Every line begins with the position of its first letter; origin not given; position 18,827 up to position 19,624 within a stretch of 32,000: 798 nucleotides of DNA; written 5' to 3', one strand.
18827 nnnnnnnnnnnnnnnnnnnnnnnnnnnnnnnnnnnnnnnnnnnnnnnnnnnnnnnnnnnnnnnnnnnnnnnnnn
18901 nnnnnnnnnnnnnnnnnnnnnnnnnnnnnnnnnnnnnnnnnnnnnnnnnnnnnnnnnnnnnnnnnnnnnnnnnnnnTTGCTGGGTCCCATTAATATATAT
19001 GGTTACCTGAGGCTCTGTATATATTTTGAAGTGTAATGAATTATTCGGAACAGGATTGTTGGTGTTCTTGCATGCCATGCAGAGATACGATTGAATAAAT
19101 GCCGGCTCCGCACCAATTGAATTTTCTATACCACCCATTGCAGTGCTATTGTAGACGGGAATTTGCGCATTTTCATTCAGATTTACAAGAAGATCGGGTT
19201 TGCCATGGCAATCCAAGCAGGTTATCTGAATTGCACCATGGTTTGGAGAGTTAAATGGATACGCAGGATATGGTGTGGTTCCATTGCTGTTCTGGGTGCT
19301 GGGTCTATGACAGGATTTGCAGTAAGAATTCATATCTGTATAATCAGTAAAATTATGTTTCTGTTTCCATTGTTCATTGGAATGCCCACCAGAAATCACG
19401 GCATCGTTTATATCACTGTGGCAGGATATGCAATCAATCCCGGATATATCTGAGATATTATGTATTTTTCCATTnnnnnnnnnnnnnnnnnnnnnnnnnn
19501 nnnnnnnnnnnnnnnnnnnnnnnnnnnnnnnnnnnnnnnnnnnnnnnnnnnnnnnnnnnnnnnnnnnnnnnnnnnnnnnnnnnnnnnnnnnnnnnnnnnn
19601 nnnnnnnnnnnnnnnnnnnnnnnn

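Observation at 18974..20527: The 517-aa cytochrome reads as three fused copies of the tetraheme unit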

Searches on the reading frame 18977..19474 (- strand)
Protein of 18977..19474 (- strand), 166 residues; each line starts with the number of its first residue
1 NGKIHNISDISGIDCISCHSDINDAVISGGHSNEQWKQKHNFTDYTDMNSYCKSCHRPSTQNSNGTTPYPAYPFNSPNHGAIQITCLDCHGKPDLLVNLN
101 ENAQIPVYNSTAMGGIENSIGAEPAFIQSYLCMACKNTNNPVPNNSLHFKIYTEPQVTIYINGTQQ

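Call 48: predict_structure(alignment_id=A2)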
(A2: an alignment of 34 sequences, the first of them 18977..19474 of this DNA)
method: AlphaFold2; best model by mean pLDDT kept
length: 166 residues; sequences in the alignment: 34
mean_pLDDT: 73.4   pTM: 0.67
mean pLDDT of the five models: 73.4, 71.7, 70.6, 61.8, 58.1
residues with pLDDT >= 90: 16; 70-90: 91; 50-70: 43; < 50: 16
segments of 3 or more residues with pLDDT < 50: 35-37, 137-140, 147-153
pLDDT, mean of each block of 10 residues (from residue 1): 61 75 76 56 86 85 94 80 75 88 84 79 74 54 48 60 77
secondary structure, 60 per line:
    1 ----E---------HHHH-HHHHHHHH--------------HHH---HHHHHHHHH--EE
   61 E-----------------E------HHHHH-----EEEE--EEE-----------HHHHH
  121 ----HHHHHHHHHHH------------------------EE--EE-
elements in order: H15-18 H20-27 H48-56 E59-61 H86-90 E96-99 E102-104 H116-120 H125-135

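Call 51: fold_search(model_id=the predicted structure, library=pdb)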
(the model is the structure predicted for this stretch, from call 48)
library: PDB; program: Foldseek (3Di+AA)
matches with E <= 10: 15; with E <= 0.001: 0
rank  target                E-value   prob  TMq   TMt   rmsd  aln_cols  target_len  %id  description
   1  6drd_A                4.3e+00  0.01  0.16  0.05  11.8       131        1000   11  RNA Pol II(G) (released 2018-10-17)
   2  3i4m_A                4.3e+00  0.01  0.12  0.03  11.5        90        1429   12  8-oxoguanine containing RNA polymerase II elongation complex D (released 2009-09-08)
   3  4xij                  4.9e+00  0.01  0.13  0.10   9.6        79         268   11  Crystal Structure of a Shikimate 5-dehydrogenase from Mycobacterium fortuitum Determined by Iodide SAD Phasing (released 2015-02-11)
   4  5x51_M                5.9e+00  0.01  0.12  0.03  11.5        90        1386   16  RNA Polymerase II from Komagataella Pastoris (Type-3 crystal) (released 2017-05-17)
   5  5x51_A                6.3e+00  0.01  0.12  0.03  11.5        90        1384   16  RNA Polymerase II from Komagataella Pastoris (Type-3 crystal) (released 2017-05-17)
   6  3po2_A                6.3e+00  0.01  0.12  0.03  11.1        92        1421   13  Arrested RNA Polymerase II elongation complex (released 2011-03-02)
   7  5x4z_M                6.7e+00  0.01  0.12  0.03  11.5        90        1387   16  RNA Polymerase II from Komagataella Pastoris (Type-1 crystal) (released 2017-05-17)
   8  5oik_A                7.1e+00  0.01  0.12  0.03  11.8        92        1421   16  Structure of an RNA polymerase II-DSIF transcription elongation complex (released 2017-09-13)
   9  8w8e_A                7.6e+00  0.01  0.15  0.04  10.9       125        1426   10  human co-transcriptional RNA capping enzyme RNGTT (released 2024-04-10)
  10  4p4g_B                8.1e+00  0.01  0.11  0.08   7.7        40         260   20  Crystal Structure of Mycobacterium tuberculosis Shikimate Dehydrogenase (released 2015-03-18)
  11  8ram_A                8.6e+00  0.01  0.12  0.03  12.2        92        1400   12  Structure of Sen1 bound RNA Polymerase II pre-termination complex (released 2024-10-30)
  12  7xn7_A                8.6e+00  0.01  0.12  0.03  12.4        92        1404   14  RNA polymerase II elongation complex containing Spt4/5, Elf1, Spt6, Spn1 and Paf1C (released 2022-09-07)
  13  5x4z_A                9.2e+00  0.01  0.12  0.03  11.2        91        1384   15  RNA Polymerase II from Komagataella Pastoris (Type-1 crystal) (released 2017-05-17)
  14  4p4l_A                9.8e+00  0.01  0.11  0.08   7.8        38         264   21  Crystal Structure of Mycobacterium tuberculosis Shikimate Dehydrogenase (released 2015-03-18)
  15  1pqv_A                9.8e+00  0.01  0.12  0.03  12.2        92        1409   14  RNA polymerase II-TFIIS complex (released 2003-08-19)

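Call 53: search_protein_representatives(alignment_id=A2)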
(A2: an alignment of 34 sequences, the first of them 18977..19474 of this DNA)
Query: 34 sequences, 169 profile positions. Proteins with E-value up to 0.001 (for the whole library): 42; up to 1e-10: 19; up to 1e-30: 11. The best 42 are listed.
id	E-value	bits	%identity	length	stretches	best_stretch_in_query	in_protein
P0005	4.6e-83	293.6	-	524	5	2-169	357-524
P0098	1.3e-78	279.1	-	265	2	2-169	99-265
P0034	2.6e-76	271.7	-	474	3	2-160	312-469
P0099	1.4e-75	269.2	-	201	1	1-169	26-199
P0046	2.5e-74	265.2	-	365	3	1-169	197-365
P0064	4.6e-69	248.1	-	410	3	1-163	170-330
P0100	1.4e-55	204.2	-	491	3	1-168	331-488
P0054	3.1e-46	173.8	-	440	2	1-169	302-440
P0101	1.5e-42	161.8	-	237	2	1-169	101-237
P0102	2.7e-36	141.4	-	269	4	3-100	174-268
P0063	2.8e-36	141.4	-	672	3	1-163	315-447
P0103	3.7e-19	85.6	-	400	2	2-161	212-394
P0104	4.3e-18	82.2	-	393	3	43-164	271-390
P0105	5.6e-16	75.3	-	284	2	43-162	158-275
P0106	9.1e-15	71.4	-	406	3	43-166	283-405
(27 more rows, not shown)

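Call 68: search_solved_structures(query=A2, max_evalue=10, show_alignments=2)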
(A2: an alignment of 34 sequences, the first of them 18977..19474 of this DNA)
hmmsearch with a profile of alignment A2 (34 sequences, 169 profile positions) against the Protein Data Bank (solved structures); distinct sequences matched with E-value up to 10: 18.
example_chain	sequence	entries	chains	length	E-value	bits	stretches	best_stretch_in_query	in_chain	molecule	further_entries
2rf7_A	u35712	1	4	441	5.5e-05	26.5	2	47-101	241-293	Cytochrome c-552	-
1gu6_A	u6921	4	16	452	6e-05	26.4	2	47-101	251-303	CYTOCHROME C552 | Cytochrome c-552 | Cytochrome c nitrite reductase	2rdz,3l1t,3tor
4wjy_A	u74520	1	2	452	6.4e-05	26.3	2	47-101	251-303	Cytochrome c-552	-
8bcx_A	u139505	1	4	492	0.00039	23.7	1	52-141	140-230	Nitrite reductase (cytochrome; ammonia-forming)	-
1qdb_A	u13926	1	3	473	0.00075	22.8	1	50-102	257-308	CYTOCHROME C NITRITE REDUCTASE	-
2j7a_A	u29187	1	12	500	0.0022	21.2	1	76-132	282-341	CYTOCHROME C NITRITE REDUCTASE NRFA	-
3bng_A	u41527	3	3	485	0.0024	21.1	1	50-98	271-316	Cytochrome c-552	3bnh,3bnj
2vr0_A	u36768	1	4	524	0.0025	21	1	76-132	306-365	CYTOCHROME C NITRITE REDUCTASE, CATALYTIC SUBUNIT NFRA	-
1fs7_A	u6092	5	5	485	0.0031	20.8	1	50-98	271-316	CYTOCHROME C NITRITE REDUCTASE | Cytochrome c-552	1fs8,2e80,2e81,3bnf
1fs9_A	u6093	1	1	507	0.0033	20.7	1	50-98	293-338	CYTOCHROME C NITRITE REDUCTASE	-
6v0a_A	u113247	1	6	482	0.0036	20.5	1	52-140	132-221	Nitrite reductase (cytochrome; ammonia-forming)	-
8e5g_A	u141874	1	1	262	0.018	18.3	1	11-91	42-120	c-type cytochrome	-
6lod_A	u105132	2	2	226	0.035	17.3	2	73-101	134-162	MULTIHEME_CYTC domain-containing protein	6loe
3ubr_A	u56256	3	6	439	0.17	15.1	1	47-106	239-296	Cytochrome c-552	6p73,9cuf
1g9r_A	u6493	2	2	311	0.47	13.7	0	129-153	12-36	GLYCOSYL TRANSFERASE | GALACTOSYL TRANSFERASE LGTC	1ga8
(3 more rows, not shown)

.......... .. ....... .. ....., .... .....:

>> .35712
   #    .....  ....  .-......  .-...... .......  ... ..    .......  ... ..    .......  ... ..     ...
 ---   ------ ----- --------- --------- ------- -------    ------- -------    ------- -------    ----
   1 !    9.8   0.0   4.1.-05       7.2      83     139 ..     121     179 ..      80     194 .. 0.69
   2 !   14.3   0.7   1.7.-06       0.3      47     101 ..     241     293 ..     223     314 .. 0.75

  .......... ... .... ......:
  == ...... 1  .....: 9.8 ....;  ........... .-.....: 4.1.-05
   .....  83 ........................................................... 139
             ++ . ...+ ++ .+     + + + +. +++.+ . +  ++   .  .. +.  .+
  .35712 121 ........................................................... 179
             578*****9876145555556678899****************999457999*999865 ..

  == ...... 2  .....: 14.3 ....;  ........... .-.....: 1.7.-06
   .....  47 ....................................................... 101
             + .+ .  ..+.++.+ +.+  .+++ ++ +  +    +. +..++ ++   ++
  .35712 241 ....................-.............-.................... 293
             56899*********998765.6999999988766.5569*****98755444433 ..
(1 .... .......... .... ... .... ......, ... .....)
